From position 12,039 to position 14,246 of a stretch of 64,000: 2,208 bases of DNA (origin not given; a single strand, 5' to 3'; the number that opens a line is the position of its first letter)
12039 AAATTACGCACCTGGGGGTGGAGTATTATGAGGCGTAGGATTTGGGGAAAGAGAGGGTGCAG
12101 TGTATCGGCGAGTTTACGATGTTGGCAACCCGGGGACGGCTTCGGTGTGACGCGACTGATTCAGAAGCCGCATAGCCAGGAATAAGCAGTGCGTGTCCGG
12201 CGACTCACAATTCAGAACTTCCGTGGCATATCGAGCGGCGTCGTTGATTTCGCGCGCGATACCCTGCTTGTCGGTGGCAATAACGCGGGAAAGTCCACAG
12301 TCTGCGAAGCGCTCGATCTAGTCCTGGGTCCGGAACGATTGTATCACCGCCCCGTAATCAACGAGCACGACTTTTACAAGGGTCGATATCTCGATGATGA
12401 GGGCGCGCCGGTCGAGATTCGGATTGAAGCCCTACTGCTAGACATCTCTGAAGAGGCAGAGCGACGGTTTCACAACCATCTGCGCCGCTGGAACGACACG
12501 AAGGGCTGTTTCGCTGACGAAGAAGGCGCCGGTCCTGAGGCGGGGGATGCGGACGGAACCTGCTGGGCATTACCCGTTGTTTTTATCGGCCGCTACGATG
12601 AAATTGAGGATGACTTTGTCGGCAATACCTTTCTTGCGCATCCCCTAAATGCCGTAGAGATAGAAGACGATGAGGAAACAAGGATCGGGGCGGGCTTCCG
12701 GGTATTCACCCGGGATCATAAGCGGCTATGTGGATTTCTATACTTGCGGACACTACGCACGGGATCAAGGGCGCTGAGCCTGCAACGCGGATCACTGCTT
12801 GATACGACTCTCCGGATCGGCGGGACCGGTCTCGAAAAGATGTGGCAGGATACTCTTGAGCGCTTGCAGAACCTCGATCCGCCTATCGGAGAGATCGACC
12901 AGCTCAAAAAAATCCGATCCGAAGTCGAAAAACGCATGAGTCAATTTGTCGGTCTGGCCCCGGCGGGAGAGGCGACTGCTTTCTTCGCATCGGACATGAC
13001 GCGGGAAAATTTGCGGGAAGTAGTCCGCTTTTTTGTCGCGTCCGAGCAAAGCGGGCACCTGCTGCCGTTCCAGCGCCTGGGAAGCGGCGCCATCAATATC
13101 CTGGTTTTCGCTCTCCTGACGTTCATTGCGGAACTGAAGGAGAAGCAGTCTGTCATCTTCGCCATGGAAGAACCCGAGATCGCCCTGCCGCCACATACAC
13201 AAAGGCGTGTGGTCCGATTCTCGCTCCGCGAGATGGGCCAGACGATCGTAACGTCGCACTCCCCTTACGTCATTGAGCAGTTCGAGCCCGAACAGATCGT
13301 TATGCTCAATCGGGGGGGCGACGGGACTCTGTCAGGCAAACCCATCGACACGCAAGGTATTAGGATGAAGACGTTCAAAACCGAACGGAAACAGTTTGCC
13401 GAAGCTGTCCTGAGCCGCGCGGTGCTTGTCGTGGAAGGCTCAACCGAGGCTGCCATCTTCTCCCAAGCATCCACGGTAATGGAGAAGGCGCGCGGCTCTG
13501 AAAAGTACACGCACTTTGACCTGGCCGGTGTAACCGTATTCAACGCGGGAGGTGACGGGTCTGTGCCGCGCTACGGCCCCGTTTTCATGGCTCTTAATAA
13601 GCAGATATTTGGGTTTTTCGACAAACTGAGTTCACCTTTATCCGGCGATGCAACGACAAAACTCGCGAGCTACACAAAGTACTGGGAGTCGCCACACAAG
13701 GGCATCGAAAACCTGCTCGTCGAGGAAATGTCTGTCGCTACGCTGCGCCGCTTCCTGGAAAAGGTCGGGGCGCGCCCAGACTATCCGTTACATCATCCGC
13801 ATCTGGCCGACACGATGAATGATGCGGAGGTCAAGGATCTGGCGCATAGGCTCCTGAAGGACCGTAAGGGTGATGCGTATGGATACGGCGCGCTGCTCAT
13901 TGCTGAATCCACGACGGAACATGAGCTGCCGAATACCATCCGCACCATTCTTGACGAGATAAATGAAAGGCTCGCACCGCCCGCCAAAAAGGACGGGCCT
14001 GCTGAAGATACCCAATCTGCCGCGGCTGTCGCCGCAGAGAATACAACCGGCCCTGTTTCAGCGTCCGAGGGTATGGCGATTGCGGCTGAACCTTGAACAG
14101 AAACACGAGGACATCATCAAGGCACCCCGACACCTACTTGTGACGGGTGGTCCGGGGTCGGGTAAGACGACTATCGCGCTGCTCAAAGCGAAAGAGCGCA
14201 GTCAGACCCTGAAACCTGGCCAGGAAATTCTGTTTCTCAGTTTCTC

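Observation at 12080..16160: Gabija-like (OLD-family ATPase-Toprim plus UvrD helicase) defence islet with orphan MNT in a low-GC insert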

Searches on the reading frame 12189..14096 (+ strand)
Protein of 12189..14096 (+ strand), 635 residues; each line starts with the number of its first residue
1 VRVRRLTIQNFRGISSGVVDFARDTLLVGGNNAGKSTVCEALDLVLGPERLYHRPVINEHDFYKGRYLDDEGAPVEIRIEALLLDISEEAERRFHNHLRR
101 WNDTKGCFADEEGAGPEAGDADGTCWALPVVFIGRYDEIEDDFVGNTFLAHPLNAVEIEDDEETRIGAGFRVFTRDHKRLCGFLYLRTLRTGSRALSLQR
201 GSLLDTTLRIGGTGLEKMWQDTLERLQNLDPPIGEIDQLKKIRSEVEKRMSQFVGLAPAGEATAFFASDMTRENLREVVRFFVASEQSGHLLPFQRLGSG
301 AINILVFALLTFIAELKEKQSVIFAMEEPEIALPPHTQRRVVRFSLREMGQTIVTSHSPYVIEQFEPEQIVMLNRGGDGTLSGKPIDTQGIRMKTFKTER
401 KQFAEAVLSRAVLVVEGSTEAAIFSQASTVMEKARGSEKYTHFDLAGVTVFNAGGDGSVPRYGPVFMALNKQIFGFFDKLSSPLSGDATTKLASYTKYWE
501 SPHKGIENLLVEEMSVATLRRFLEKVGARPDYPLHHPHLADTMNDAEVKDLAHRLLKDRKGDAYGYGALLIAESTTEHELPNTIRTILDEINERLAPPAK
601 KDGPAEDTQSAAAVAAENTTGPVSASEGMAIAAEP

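Call 3: search_protein_families(library=padloc, proteins=[window:12189-14096:+], max_evalue=0.01)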
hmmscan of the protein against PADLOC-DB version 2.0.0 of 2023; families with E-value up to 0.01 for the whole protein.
window:12189-14096:+ (635 aa): 118 families (the best 25 are shown)
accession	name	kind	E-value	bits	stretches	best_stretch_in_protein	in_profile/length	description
PDLC00086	GajA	-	1.7e-227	755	1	1-615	1-595/600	AAA ATPase domain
PDLC04168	GajA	-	1e-35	121.5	2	292-546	252-498/570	-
PDLC00070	GajA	-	1.2e-29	101.5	2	173-454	143-424/596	AAA ATPase domain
PDLC00075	GajA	-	2.3e-25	87.2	2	173-461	129-400/536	AAA ATPase domain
PDLC02979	AriA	-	5.6e-25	86.9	2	255-362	290-373/373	-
PDLC00066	GajA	-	6.4e-24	82.4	2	298-427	253-389/567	AAA ATPase domain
PDLC00067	GajA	-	1.7e-23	81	2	317-457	301-437/604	AAA ATPase domain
PDLC02358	Old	-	6.8e-23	79.3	2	286-448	246-424/578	Old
PDLC00062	GajA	-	1.2e-21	74.8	2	1-80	1-82/639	AAA ATPase domain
PDLC00094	GajA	-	3.8e-20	69.9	2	1-94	1-91/569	AAA ATPase domain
PDLC00096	GajA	-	5.1e-20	69.7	2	1-108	1-107/630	AAA ATPase domain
PDLC00090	GajA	-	5.9e-20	69.5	2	171-432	152-438/659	AAA ATPase domain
PDLC00091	GajA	-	2.6e-19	67.5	2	1-99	1-99/627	AAA ATPase domain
PDLC00072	GajA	-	2.8e-19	67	2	158-421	181-449/709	AAA ATPase domain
PDLC00069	GajA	-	3.9e-18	63.2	2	1-91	1-90/687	AAA ATPase domain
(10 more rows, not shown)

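Call 4: search_protein_families(library=pfam, proteins=[window:12189-14096:+], max_evalue=0.01)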
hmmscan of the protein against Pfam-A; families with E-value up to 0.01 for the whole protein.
window:12189-14096:+ (635 aa): 8 families
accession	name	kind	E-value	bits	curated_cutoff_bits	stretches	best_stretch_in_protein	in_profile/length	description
PF13175.12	AAA_15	-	4e-25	89.7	32.1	2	224-362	251-374/374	AAA ATPase domain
PF13304.12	AAA_21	-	8.1e-11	43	27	2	284-363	225-304/304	AAA domain, putative AbiEii toxin, Type IV TA system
PF11398.14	DUF2813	-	2.3e-07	31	21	1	1-71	1-69/372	Protein of unknown function (DUF2813)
PF20469.4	OLD-like_TOPRIM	-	2e-06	28.7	23.2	1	409-478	3-65/67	Overcoming lysogenization defect protein-like, TOPRIM domain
PF02463.25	SMC_N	-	2e-06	27.8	40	1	3-48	2-50/220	RecF/RecN/SMC N terminal domain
PF13476.12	AAA_23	-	2.8e-06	28.6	27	1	5-49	1-46/201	AAA domain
PF13555.12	AAA_29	-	7.3e-05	22.9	27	1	4-50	2-50/61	P-loop containing region of AAA domain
PF13514.12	AAA_27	-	0.0005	20.1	22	1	1-43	1-47/206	AAA domain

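Call 5: search_protein_families(library=ncbifam, proteins=[window:12189-14096:+], max_evalue=0.01)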
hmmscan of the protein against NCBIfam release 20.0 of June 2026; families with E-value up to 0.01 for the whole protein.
window:12189-14096:+ (635 aa): 8 families
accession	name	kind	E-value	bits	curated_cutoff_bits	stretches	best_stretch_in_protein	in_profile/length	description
NF047739.1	antiphage_MADS3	equivalog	4e-13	49.3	420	1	278-380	298-397/427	methylation-associated defense system AAA family ATPase MAD3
NF041760.1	PtuA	equivalog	1.6e-09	37.2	500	1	2-45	51-95/524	retron Ec78 anti-phage system effector ATPase PtuA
NF003034.1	PRK03918.1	equivalog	8.9e-05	20.6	700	1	1-44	1-45/878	DNA double-strand break repair ATPase Rad50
NF038234.1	retron_eff_Eco8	equivalog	0.00051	18.8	250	0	1-42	1-43/679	retron Eco8 family effector endonuclease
TIGR00611.2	recf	equivalog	0.0021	17.3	172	1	4-44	2-43/339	DNA replication/repair protein RecF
TIGR04435.1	restrict_AAA_1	hypoth_equivalog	0.0044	15.8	300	0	316-381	414-490/568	restriction system-associated AAA family ATPase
NF010680.0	PRK14079.1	equivalog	0.0051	15.8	386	1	1-49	1-50/349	recombination protein F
TIGR00634.1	recN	equivalog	0.0091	15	407.85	0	4-47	3-47/563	DNA repair protein RecN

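Call 14: find_encoding_contigs(protein=window:12189-14096:+, flank=10000, max_places=6)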
Protein window:12189-14096:+ (635 aa): 3 contigs read that carry it; 2 places shown.
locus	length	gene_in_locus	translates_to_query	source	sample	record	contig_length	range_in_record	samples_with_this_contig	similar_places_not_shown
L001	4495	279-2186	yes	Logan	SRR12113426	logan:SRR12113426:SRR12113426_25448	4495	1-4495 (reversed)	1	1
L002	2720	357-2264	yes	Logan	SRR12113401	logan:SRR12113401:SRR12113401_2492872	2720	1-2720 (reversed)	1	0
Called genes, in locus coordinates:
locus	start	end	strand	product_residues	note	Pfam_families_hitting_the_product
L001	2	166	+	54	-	?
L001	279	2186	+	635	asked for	PF02463:SMC_N (faint), PF11398:DUF2813 (weak), PF13175:AAA_15, PF13476:AAA_23 (weak), PF13175:AAA_15, PF13304:AAA_21 (weak), PF20469:OLD-like_TOPRIM (weak)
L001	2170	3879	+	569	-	PF00270:DEAD (faint), PF00580:UvrD-helicase, PF13245:AAA_19, PF01443:Viral_helicase1 (faint), PF00580:UvrD-helicase, PF13361:UvrD_C (faint), PF13538:UvrD_C_2 (weak)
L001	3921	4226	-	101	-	PF01909:NTP_transf_2, PF18765:Polbeta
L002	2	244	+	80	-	?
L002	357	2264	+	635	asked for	PF02463:SMC_N (faint), PF11398:DUF2813 (weak), PF13175:AAA_15, PF13476:AAA_23 (weak), PF13175:AAA_15, PF13304:AAA_21 (weak), PF20469:OLD-like_TOPRIM (weak)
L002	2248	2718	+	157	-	?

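Call 27: find_homologous_proteins(query=window:12189-14096:+, max_evalue=1e-20)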
Query window:12189-14096:+ (635 aa): 5052 proteins with E <= 1e-20 among 8000 candidates; the best 120 are listed.
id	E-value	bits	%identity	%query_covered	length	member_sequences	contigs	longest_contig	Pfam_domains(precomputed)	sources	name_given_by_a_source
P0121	0.0e+0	1434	100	100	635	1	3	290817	PF20469.5,PF11398.15,PF13175.13,PF13476.13,PF02463.26,PF13304.13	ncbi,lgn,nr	ncbi:MAG: AAA family ATPase [Candidatus Tectomicrobia bacterium]|nr:AAA family ATPase [Candidatus Te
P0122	0.0e+0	1077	77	96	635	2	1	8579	PF20469.5,PF11398.15,PF13175.13,PF13476.13,PF02463.26,PF13304.13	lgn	-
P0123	0.0e+0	1076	77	95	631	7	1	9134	PF20469.5,PF11398.15,PF13175.13,PF13476.13,PF02463.26,PF13304.13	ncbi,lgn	-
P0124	0.0e+0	1076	77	97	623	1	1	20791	PF20469.5,PF11398.15,PF13175.13,PF13476.13,PF13555.13,PF02463.26,PF13304.13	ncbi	-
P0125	0.0e+0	1072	78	96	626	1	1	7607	PF11398.15,PF13175.13,PF13476.13,PF02463.26,PF13304.13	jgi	jgi:putative ATP-dependent endonuclease of OLD family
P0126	0.0e+0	1072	76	100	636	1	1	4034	PF20469.5,PF11398.15,PF13175.13,PF13476.13,PF02463.26,PF13304.13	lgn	-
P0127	0.0e+0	1072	79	95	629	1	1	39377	PF20469.5,PF13175.13,PF13476.13,PF02463.26,PF13304.13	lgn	-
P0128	0.0e+0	1067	77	95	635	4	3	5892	PF20469.5,PF11398.15,PF13175.13,PF13476.13,PF02463.26,PF13304.13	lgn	-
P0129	0.0e+0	1053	75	100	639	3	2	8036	PF20469.5,PF11398.15,PF13514.13,PF13175.13,PF13476.13,PF13555.13,PF02463.26,PF13304.13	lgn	-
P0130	0.0e+0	1050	76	95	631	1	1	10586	PF20469.5,PF11398.15,PF13175.13,PF13476.13,PF02463.26,PF13304.13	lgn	-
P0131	0.0e+0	1045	77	94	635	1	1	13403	PF20469.5,PF11398.15,PF13175.13,PF13476.13,PF02463.26,PF13304.13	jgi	jgi:putative ATP-dependent endonuclease of OLD family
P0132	0.0e+0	1044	77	94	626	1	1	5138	PF20469.5,PF11398.15,PF13175.13,PF02463.26,PF13304.13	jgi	jgi:putative ATP-dependent endonuclease of the OLD family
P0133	0.0e+0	1034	77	94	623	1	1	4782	PF20469.5,PF11398.15,PF13175.13,PF13476.13,PF13555.13,PF02463.26,PF13304.13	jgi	jgi:putative ATP-dependent endonuclease of OLD family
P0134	0.0e+0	1029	73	98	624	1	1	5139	PF20469.5,PF11398.15,PF13175.13,PF13476.13,PF02463.26,PF13304.13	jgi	-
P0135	0.0e+0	1023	73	99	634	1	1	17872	PF20469.5,PF11398.15,PF13175.13,PF13476.13,PF13555.13,PF02463.26,PF13304.13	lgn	-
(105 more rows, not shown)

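Call 29: find_encoding_contigs(protein=P0127, flank=6000, max_places=2)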
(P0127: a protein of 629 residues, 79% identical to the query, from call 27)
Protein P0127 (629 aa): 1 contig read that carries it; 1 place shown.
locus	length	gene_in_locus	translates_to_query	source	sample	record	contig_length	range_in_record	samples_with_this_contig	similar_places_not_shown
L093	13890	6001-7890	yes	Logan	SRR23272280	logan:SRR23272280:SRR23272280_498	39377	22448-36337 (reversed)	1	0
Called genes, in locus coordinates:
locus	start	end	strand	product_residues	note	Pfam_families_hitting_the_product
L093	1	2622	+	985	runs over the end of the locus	PF06634:DUF1156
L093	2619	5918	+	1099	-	PF18731:HEPN_Swt1, PF04465:DUF499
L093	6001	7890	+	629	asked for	PF02463:SMC_N (faint), PF13175:AAA_15, PF13476:AAA_23, PF13175:AAA_15, PF13304:AAA_21 (weak), PF20469:OLD-like_TOPRIM (weak)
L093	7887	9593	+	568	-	PF00580:UvrD-helicase, PF13191:AAA_16 (weak), PF13245:AAA_19, PF01443:Viral_helicase1 (faint), PF00580:UvrD-helicase, PF13361:UvrD_C (weak), PF13538:UvrD_C_2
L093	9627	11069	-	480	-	-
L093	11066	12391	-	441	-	PF14280:DUF4365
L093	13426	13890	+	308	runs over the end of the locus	PF08401:ArdcN, PF18818:MPTase-PolyVal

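Call 30: find_encoding_contigs(protein=P0124, flank=6000, max_places=2)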
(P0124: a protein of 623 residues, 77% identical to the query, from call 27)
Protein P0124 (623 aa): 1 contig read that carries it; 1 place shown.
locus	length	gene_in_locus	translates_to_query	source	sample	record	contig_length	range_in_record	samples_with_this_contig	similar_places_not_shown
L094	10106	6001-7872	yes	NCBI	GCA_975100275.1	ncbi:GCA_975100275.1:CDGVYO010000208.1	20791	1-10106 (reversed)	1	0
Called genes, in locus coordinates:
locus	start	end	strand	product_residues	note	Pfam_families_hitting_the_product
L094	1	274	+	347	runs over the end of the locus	-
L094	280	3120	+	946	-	PF04851:ResIII, PF00176:SNF2-rel_dom, PF00271:Helicase_C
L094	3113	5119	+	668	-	PF08665:PglZ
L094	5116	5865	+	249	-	-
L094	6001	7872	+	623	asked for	PF02463:SMC_N (faint), PF11398:DUF2813 (faint), PF13175:AAA_15, PF13476:AAA_23 (weak), PF13555:AAA_29 (faint), PF13304:AAA_21 (faint), PF13175:AAA_15, PF20469:OLD-like_TOPRIM (weak)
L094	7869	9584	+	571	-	PF00270:DEAD (faint), PF00580:UvrD-helicase, PF13245:AAA_19, PF01443:Viral_helicase1 (faint), PF00580:UvrD-helicase, PF13361:UvrD_C (weak), PF13538:UvrD_C_2 (weak)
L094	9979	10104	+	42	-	?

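Call 33: search_solved_structures(query=window:12189-14096:+, max_evalue=0.001, show_alignments=1)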
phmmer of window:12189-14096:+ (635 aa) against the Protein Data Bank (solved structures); distinct sequences matched with E-value up to 0.001: 6.
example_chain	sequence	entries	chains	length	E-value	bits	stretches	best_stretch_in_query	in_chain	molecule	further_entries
6p74_A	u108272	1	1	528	2.9e-09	39.1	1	175-375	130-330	Putative ATP-dependent endonuclease of the OLD family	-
8wy4_A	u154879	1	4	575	9.2e-06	27.6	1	234-428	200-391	Endonuclease GajA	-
8jq9_B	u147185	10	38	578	9.4e-06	27.6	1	234-428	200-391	Endonuclease GajA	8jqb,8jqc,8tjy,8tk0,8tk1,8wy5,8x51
8j4t_A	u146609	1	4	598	1.1e-05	27.4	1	234-428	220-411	Endonuclease GajA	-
8sm3_A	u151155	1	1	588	1.7e-05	26.7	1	234-428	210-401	Endonuclease GajA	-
8u7i_A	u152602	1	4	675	2.6e-05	26.1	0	261-428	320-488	Endonuclease GajA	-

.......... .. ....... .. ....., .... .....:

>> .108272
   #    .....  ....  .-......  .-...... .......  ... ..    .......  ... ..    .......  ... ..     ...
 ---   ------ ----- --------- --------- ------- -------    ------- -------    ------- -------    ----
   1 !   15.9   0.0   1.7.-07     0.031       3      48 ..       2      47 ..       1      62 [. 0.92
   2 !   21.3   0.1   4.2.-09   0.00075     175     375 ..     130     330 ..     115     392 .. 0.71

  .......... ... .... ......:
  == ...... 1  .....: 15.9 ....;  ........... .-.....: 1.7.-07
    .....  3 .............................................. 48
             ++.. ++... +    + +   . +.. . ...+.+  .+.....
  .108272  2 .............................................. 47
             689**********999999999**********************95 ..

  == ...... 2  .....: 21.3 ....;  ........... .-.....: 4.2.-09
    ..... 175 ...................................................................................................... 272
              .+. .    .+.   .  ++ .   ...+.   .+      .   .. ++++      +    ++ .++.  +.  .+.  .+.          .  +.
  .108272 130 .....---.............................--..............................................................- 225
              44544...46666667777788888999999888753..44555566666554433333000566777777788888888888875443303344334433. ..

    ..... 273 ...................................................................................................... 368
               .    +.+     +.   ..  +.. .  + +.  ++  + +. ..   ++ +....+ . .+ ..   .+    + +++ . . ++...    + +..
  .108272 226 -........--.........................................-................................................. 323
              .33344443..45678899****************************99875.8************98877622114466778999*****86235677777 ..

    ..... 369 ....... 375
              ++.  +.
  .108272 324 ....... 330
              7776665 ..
